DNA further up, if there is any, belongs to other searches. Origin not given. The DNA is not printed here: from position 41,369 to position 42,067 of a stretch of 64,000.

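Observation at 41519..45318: Two paralogous secreted proteins made of twelve exact octapeptide repeats (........) with synonymous-diversified DNA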

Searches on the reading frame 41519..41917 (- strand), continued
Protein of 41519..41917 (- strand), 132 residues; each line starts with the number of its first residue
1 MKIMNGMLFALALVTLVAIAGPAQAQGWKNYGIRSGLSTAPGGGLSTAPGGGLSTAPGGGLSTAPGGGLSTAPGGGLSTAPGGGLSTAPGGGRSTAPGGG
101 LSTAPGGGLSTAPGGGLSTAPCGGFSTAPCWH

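Call 70: search_protein_families(library=phrogs, proteins=[window:41522-41917:-], max_evalue=0.01)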
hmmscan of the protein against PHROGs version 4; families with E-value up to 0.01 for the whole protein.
window:41522-41917:- (132 aa): 0 families

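Call 81: predict_structure(alignment_id=A5)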
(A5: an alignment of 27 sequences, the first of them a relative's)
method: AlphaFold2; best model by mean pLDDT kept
length: 144 residues; sequences in the alignment: 27
mean_pLDDT: 70.8   pTM: 0.35
mean pLDDT of the five models: 70.8, 69.0, 69.0, 66.4, 59.3
residues with pLDDT >= 90: 26; 70-90: 62; 50-70: 31; < 50: 25
segments of 3 or more residues with pLDDT < 50: 20-41, 111-113
pLDDT, mean of each block of 10 residues (from residue 1): 70 61 40 41 61 78 80 80 77 73 59 68 96 98 94
secondary structure, 60 per line:
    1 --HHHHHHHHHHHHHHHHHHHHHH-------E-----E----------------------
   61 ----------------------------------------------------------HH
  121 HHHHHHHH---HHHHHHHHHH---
elements in order: H3-24 H119-128 H132-141

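Call 84: search_protein_families(library=pfam, proteins=[P0155, P0162, P0208, P0134, P0161, P0176, P0181, P0186, P0205, P0146], max_evalue=0.001)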
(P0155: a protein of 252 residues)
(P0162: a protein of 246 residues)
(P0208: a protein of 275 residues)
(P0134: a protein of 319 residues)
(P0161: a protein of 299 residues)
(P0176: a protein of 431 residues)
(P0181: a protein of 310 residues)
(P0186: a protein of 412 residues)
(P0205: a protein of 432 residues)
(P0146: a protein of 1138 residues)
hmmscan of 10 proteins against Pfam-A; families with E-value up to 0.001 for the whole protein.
P0155 (252 aa): 1 family
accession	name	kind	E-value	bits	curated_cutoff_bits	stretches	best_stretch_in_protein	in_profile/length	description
PF00691.25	OmpA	-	3.8e-17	62.9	27.2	1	141-236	1-98/98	OmpA family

P0162 (246 aa): 1 family
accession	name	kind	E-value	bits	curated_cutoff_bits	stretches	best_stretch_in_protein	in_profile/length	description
PF00691.25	OmpA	-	4.7e-14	53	27.2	1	142-237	1-98/98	OmpA family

P0208 (275 aa): 1 family
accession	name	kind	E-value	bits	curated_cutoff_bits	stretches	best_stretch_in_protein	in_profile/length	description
PF00691.25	OmpA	-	6.1e-16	59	27.2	1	171-266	1-98/98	OmpA family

P0134 (319 aa): 1 family
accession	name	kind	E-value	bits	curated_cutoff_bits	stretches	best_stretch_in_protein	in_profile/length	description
PF00254.34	FKBP_C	-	1.7e-15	57.5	21.1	1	26-95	7-78/94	FKBP-type peptidyl-prolyl cis-trans isomerase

P0161 (299 aa): 0 families

P0176 (431 aa): 1 family
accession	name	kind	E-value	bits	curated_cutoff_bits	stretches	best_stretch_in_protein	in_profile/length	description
PF08308.17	PEGA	-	0.00023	21.5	20.8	1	167-192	5-30/71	PEGA domain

P0181 (310 aa): 0 families

P0186 (412 aa): 1 family
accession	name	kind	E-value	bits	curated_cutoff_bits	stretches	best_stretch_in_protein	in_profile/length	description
PF08238.18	Sel1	-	6.6e-22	77.6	30.7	2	202-236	2-36/36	Sel1 repeat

P0205 (432 aa): 6 families
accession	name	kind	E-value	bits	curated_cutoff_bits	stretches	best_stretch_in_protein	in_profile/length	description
PF13414.12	TPR_11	-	4.4e-11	42.7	26.8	1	54-86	5-37/42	TPR repeat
PF13827.11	DUF4189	-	9.4e-11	42.6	25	1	175-266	3-97/97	Domain of unknown function (DUF4189)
PF00515.34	TPR_1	-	5.4e-09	35.9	27.8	0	77-108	1-32/34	Tetratricopeptide repeat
PF07719.23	TPR_2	-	1.9e-07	31.1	27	0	46-76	4-34/34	Tetratricopeptide repeat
PF13432.12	TPR_16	-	1.8e-05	25.5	32.7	1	53-111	7-65/65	Tetratricopeptide repeat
PF13181.12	TPR_8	-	0.00028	21.2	25.7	0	57-76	15-34/34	Tetratricopeptide repeat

P0146 (1138 aa): 1 family
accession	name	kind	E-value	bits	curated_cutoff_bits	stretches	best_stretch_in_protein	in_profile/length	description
PF20080.4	ALTTAQ_rpt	-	1.3e-14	54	26.4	2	303-340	1-38/38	ALTTAQ repeat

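Call 85: find_homologous_proteins(query=P0155, max_evalue=1e-10)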
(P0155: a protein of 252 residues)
Query P0155 (252 aa): 4113 proteins with E <= 1e-10 among 8000 candidates; the best 120 are listed.
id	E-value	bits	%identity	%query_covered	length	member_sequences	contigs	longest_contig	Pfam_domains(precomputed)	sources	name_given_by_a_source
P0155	2.5e-157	540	100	100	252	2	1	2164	PF00691.26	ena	-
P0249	8.2e-135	466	88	100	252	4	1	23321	PF00691.26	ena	-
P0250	1.5e-133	462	87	100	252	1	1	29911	PF00691.26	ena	-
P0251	2.8e-133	461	86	100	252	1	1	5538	PF00691.26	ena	-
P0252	1.1e-116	407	79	97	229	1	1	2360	PF00691.26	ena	-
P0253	8.9e-100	351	97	69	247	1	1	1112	-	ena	-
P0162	3.2e-80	287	63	95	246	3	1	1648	PF00691.26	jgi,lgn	-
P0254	3.3e-76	274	62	95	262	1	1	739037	PF00691.26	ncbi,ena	-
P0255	3.4e-73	264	62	92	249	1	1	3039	PF00691.26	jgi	jgi:outer membrane protein OmpA-like peptidoglycan-associated protein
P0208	9.5e-73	263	49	67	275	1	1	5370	PF00691.26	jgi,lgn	-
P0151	3.0e-67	245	89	55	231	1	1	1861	-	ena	-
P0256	1.4e-34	138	61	42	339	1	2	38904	PF00691.26,PF13505.13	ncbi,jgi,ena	jgi:outer membrane protein OmpA-like peptidoglycan-associated protein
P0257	2.8e-34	137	62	42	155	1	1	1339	PF00691.26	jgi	jgi:outer membrane protein OmpA-like peptidoglycan-associated protein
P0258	3.3e-34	136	63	42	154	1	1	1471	PF00691.26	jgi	jgi:outer membrane protein OmpA-like peptidoglycan-associated protein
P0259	4.1e-34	136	65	42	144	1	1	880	PF00691.26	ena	-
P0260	4.5e-34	136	62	42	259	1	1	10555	PF00691.26,PF03797.26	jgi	jgi:outer membrane protein OmpA-like peptidoglycan-associated protein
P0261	7.1e-34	135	65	42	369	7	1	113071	PF00691.26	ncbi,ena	-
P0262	1.1e-33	135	62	42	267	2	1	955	PF00691.26,PF01617.25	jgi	jgi:outer membrane protein OmpA-like peptidoglycan-associated protein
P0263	1.4e-33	134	61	45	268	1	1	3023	PF00691.26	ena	-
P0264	2.0e-33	134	61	42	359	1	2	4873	PF00691.26,PF01617.25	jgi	jgi:OmpA-OmpF porin, OOP family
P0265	2.5e-33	133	64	42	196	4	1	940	PF00691.26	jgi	jgi:outer membrane protein OmpA-like peptidoglycan-associated protein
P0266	2.5e-33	133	63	42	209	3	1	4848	PF00691.26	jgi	jgi:OmpA-OmpF porin, OOP family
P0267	2.5e-33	133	63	42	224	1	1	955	PF00691.26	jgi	-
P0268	2.8e-33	133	49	71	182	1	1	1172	PF00691.26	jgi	-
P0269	5.2e-33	132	57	50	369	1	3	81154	PF00691.26,PF01617.25,PF13505.13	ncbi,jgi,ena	jgi:outer membrane protein OmpA-like peptidoglycan-associated protein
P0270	5.3e-33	132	64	42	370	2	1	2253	PF00691.26,PF13505.13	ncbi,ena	-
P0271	7.5e-33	132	62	42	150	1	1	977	PF00691.26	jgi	-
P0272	8.6e-33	132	60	42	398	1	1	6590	PF00691.26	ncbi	-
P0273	1.0e-32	131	59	42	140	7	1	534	PF00691.26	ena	-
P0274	1.1e-32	131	62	44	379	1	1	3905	PF00691.26,PF13505.13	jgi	-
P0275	1.4e-32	131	62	42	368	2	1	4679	PF00691.26,PF01617.25,PF13505.13,PF02462.21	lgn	-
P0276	1.6e-32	131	62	42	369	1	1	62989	PF00691.26,PF13505.13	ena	-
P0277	1.6e-32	131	60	42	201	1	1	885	PF00691.26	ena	-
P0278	1.7e-32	131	59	42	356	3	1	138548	PF00691.26,PF01617.25,PF13505.13,PF02462.21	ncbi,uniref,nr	ncbi:OmpA family protein [Dankookia rubra]|uniref:OmpA family protein n=1 Tax=Dankookia rubra TaxID=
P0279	1.8e-32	131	65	42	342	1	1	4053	PF00691.26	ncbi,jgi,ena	jgi:outer membrane protein OmpA-like peptidoglycan-associated protein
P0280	1.8e-32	131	60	42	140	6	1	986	PF00691.26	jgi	jgi:outer membrane protein OmpA-like peptidoglycan-associated protein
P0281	1.9e-32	131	62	42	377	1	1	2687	PF00691.26,PF13505.13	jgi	jgi:outer membrane protein OmpA-like peptidoglycan-associated protein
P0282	2.2e-32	130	61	42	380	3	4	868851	PF00691.26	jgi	jgi:hypothetical protein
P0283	2.3e-32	130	59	42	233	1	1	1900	PF00691.26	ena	-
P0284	2.3e-32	130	63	42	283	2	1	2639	PF00691.26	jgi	jgi:outer membrane protein OmpA-like peptidoglycan-associated protein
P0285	2.4e-32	130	64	42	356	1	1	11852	PF00691.26,PF13505.13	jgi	jgi:OmpA-OmpF porin, OOP family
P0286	2.4e-32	130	63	42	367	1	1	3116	PF00691.26,PF01617.25,PF13505.13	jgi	jgi:OmpA-OmpF porin, OOP family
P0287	2.7e-32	130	61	42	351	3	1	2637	PF00691.26,PF01617.25,PF13505.13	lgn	-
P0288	2.8e-32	130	63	42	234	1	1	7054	PF00691.26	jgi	jgi:outer membrane protein OmpA-like peptidoglycan-associated protein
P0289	2.8e-32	130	64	42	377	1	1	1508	PF00691.26,PF01617.25,PF13505.13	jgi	-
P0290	3.0e-32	130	62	42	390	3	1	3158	PF00691.26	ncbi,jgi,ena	jgi:opacity protein-like surface antigen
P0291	3.1e-32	130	63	42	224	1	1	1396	PF00691.26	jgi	jgi:hypothetical protein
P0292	3.1e-32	130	63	42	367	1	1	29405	PF00691.26,PF01617.25,PF13505.13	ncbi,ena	-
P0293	3.3e-32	130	64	42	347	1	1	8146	PF00691.26,PF01617.25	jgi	jgi:outer membrane protein OmpA-like peptidoglycan-associated protein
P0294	3.3e-32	130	61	42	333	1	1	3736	PF00691.26,PF13505.13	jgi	jgi:outer membrane protein OmpA-like peptidoglycan-associated protein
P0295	3.4e-32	130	58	42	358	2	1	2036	PF00691.26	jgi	jgi:OOP family OmpA-OmpF porin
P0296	3.4e-32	130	61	42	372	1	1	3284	PF00691.26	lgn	-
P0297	3.5e-32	130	61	42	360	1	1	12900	PF00691.26,PF13505.13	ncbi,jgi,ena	jgi:outer membrane protein OmpA-like peptidoglycan-associated protein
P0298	3.6e-32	130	61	42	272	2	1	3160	PF00691.26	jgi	jgi:outer membrane protein OmpA-like peptidoglycan-associated protein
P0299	3.7e-32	130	61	42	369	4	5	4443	PF00691.26,PF13505.13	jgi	jgi:opacity protein-like surface antigen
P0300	3.7e-32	130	62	42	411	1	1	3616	PF00691.26,PF01617.25,PF13505.13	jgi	jgi:OmpA-OmpF porin, OOP family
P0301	3.8e-32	130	64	42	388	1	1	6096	PF00691.26,PF01617.25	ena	-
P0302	3.9e-32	130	61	42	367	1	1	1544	PF00691.26,PF13505.13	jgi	jgi:OmpA-OmpF porin, OOP family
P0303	3.9e-32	129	64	42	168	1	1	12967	PF00691.26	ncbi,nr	ncbi:MAG: OmpA family protein, partial [Rhodospirillales bacterium]|nr:OmpA family protein [Rhodospi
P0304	4.3e-32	129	60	42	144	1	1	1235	PF00691.26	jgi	jgi:outer membrane protein OmpA-like peptidoglycan-associated protein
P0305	4.4e-32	129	63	42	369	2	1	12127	PF00691.26,PF13505.13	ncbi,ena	-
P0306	4.4e-32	129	62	42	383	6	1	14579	PF00691.26,PF01617.25,PF13505.13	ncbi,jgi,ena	jgi:outer membrane protein OmpA-like peptidoglycan-associated protein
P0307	4.5e-32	129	62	42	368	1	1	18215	PF00691.26,PF13505.13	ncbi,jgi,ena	jgi:outer membrane protein OmpA-like peptidoglycan-associated protein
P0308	4.6e-32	129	59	42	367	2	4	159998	PF00691.26,PF01617.25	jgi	jgi:outer membrane protein OmpA-like peptidoglycan-associated protein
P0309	4.6e-32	129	63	42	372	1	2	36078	PF00691.26,PF01617.25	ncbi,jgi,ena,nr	ncbi:MAG TPA: OmpA family protein [Acetobacteraceae bacterium]|nr:OmpA family protein [Acetobacterac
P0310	4.7e-32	129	64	42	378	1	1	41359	PF00691.26,PF13505.13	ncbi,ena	-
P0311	4.7e-32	129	58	42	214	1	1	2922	PF00691.26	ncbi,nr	ncbi:MAG TPA: OmpA family protein, partial [Acetobacteraceae bacterium]|nr:OmpA family protein [Acet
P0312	4.8e-32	129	63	42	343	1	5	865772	PF00691.26,PF01617.25,PF13505.13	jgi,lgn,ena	-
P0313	4.8e-32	129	63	42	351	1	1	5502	PF00691.26,PF13505.13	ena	-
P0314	4.8e-32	129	61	45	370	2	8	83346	PF00691.26,PF01617.25,PF13505.13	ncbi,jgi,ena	jgi:outer membrane protein OmpA-like peptidoglycan-associated protein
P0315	4.9e-32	129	62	42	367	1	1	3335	PF00691.26,PF13505.13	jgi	jgi:opacity protein-like surface antigen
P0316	4.9e-32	129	63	42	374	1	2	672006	PF00691.26,PF13505.13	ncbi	-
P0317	4.9e-32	129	61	42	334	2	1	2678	PF00691.26,PF13505.13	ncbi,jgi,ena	jgi:outer membrane protein OmpA-like peptidoglycan-associated protein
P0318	5.0e-32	129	63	42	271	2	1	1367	PF00691.26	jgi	jgi:outer membrane protein OmpA-like peptidoglycan-associated protein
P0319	5.2e-32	129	61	43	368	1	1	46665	PF00691.26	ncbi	-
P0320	5.2e-32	129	62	42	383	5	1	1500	PF00691.26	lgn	-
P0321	5.2e-32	129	63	42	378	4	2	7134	PF00691.26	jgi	-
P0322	5.3e-32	129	62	42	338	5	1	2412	PF00691.26,PF01617.25,PF13505.13,PF02462.21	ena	-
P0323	5.5e-32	129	64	42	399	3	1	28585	PF00691.26,PF13505.13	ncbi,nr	ncbi:MAG TPA: OmpA family protein [Acetobacteraceae bacterium]|nr:OmpA family protein [Acetobacterac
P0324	5.5e-32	129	62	42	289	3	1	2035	PF00691.26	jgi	jgi:outer membrane protein OmpA-like peptidoglycan-associated protein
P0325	5.7e-32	129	62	42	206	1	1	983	PF00691.26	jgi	-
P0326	6.0e-32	129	61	42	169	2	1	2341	PF00691.26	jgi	jgi:outer membrane protein OmpA-like peptidoglycan-associated protein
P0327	6.1e-32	129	61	42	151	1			PF00691.26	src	-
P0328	6.2e-32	129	63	42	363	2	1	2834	PF00691.26,PF13505.13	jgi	jgi:OmpA-OmpF porin, OOP family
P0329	6.2e-32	129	61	43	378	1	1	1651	PF00691.26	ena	-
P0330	6.3e-32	129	62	42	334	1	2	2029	PF00691.26,PF13505.13,PF02462.21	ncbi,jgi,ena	jgi:OOP family OmpA-OmpF porin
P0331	6.4e-32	129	63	44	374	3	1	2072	PF00691.26,PF13505.13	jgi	-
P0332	6.8e-32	129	63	42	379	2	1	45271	PF00691.26,PF13505.13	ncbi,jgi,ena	jgi:outer membrane protein OmpA-like peptidoglycan-associated protein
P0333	6.8e-32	129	60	42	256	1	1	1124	PF00691.26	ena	-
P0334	6.8e-32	129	61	42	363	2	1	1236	PF00691.26,PF13505.13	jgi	jgi:outer membrane protein OmpA-like peptidoglycan-associated protein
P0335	7.1e-32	129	61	42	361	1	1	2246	PF00691.26,PF13505.13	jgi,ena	-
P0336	7.2e-32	129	64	42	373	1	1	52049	PF00691.26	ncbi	-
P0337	7.5e-32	129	64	42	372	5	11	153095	PF00691.26,PF01617.25,PF13505.13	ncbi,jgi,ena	jgi:outer membrane protein OmpA-like peptidoglycan-associated protein/opacity protein-like surface a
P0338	7.6e-32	129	63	42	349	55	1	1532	PF00691.26,PF13505.13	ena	-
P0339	7.9e-32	128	64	42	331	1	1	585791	PF00691.26,PF01617.25,PF13505.13,PF02462.21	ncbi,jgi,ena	jgi:OOP family OmpA-OmpF porin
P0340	8.5e-32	128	60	42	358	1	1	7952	PF00691.26,PF13505.13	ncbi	-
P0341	8.5e-32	128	62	42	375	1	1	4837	PF00691.26,PF13505.13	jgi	jgi:OOP family OmpA-OmpF porin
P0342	8.6e-32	128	62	42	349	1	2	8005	PF00691.26,PF13505.13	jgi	jgi:OOP family OmpA-OmpF porin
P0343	8.8e-32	128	63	42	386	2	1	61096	PF00691.26,PF13505.13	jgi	-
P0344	9.6e-32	128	63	42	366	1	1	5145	PF00691.26,PF13505.13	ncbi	-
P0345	9.8e-32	128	62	42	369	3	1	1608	PF00691.26,PF01617.25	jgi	jgi:OOP family OmpA-OmpF porin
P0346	9.9e-32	128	63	42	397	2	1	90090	PF00691.26,PF13505.13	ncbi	-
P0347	1.0e-31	128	62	44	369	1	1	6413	PF00691.26,PF13505.13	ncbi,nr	ncbi:MAG: OmpA family protein [Acetobacteraceae bacterium]|nr:OmpA family protein [Acetobacteraceae 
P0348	1.0e-31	128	62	42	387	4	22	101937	PF00691.26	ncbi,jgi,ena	jgi:outer membrane protein OmpA-like peptidoglycan-associated protein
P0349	1.0e-31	128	64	42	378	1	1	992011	PF00691.26,PF01617.25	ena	-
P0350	1.0e-31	128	63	42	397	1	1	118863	PF00691.26,PF13505.13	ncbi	-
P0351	1.0e-31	128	63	42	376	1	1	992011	PF00691.26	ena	-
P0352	1.1e-31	128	62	42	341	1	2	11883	PF00691.26,PF01617.25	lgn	-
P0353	1.1e-31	128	63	42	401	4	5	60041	PF00691.26,PF01617.25,PF13505.13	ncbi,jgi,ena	jgi:outer membrane protein OmpA-like peptidoglycan-associated protein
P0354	1.1e-31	128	63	42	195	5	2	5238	PF00691.26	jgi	jgi:outer membrane protein OmpA-like peptidoglycan-associated protein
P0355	1.2e-31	128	63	42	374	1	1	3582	PF00691.26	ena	-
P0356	1.2e-31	128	61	44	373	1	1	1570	PF00691.26,PF13505.13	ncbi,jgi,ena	jgi:outer membrane protein OmpA-like peptidoglycan-associated protein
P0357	1.2e-31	128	63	42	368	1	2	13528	PF00691.26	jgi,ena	jgi:outer membrane protein OmpA-like peptidoglycan-associated protein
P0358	1.2e-31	128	62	42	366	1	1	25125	PF00691.26,PF01617.25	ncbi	-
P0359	1.2e-31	128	60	42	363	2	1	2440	PF00691.26,PF13505.13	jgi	jgi:outer membrane protein OmpA-like peptidoglycan-associated protein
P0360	1.3e-31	128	60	42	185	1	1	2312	PF00691.26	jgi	jgi:outer membrane protein OmpA-like peptidoglycan-associated protein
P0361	1.3e-31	128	61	42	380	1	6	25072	PF00691.26,PF13505.13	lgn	-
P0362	1.3e-31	128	62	42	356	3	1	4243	PF00691.26,PF01617.25,PF13505.13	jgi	jgi:outer membrane protein OmpA-like peptidoglycan-associated protein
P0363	1.4e-31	128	60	42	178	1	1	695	PF00691.26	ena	-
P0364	1.4e-31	128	60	42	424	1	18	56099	PF00691.26,PF13505.13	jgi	jgi:OOP family OmpA-OmpF porin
